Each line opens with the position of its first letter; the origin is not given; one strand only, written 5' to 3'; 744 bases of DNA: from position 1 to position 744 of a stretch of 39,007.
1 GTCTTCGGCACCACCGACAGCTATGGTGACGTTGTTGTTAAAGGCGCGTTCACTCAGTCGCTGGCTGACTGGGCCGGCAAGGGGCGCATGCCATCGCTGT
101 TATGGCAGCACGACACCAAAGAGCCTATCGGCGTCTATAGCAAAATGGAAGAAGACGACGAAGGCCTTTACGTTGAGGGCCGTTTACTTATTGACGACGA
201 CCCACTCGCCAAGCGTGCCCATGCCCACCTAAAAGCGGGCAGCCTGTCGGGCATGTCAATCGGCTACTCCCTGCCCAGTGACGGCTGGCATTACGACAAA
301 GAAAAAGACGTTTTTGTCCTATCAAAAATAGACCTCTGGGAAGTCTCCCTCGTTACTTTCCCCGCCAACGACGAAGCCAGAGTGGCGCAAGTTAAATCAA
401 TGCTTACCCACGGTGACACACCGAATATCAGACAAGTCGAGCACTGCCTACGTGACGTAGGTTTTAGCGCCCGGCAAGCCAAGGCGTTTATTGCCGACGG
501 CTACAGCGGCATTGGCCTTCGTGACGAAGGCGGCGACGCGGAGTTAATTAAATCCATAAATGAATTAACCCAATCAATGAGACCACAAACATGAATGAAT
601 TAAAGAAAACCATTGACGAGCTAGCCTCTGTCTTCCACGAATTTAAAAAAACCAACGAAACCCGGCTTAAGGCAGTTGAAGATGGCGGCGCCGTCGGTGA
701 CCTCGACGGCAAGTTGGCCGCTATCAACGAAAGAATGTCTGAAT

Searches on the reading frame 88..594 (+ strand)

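Call 88: search_protein_families(library=phrogs, alignment_id=A9, max_evalue=1e-8)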
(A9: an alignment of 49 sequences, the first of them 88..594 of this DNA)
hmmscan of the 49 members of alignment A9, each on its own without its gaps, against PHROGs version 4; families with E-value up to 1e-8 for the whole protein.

A. member 1, window:88-594:+ (168 aa): 8 families
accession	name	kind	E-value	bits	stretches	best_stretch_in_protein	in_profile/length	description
phrog_80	-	head and packaging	8.5e-46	158.3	1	4-158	276-432/607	head maturation protease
phrog_617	-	head and packaging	2.1e-25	90.7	1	3-107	62-164/626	major head protein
phrog_3244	-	head and packaging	1.4e-19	72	1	3-118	72-187/326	head maturation protease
phrog_22327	-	unknown function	4.1e-19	69.3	1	89-147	1-59/74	-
phrog_2263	-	head and packaging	3.5e-13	50.3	1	3-105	76-179/551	major head protein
phrog_9644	-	head and packaging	2.5e-12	47.8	1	16-107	213-311/341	head maturation protease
phrog_3270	-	head and packaging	5.3e-10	39.5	1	4-166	39-189/603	head maturation protease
phrog_11321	-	unknown function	2.3e-09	38.2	1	2-98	33-135/327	-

B. families by the number of members that match (of 49 scanned): 60 families (the first 25 are shown)
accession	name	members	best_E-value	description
phrog_617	-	2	2.1e-25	major head protein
phrog_9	-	1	1.1e-163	terminase large subunit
phrog_12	-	1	5e-121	portal protein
phrog_19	-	1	1.3e-90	DnaB-like replicative helicase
phrog_2699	-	1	1.7e-88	terminase large subunit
phrog_10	-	1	1.5e-76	major head protein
phrog_2662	-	1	1.8e-68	portal protein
phrog_9483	-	1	3.2e-68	tail length tape measure protein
phrog_5929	-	1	2.5e-65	portal protein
phrog_1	-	1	4.4e-52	integrase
phrog_1891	-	1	7.3e-51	HNH endonuclease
phrog_80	-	1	8.5e-46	head maturation protease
phrog_11530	-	1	2.2e-44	-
phrog_15928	-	1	9.7e-42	major head protein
phrog_11323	-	1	4.3e-41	-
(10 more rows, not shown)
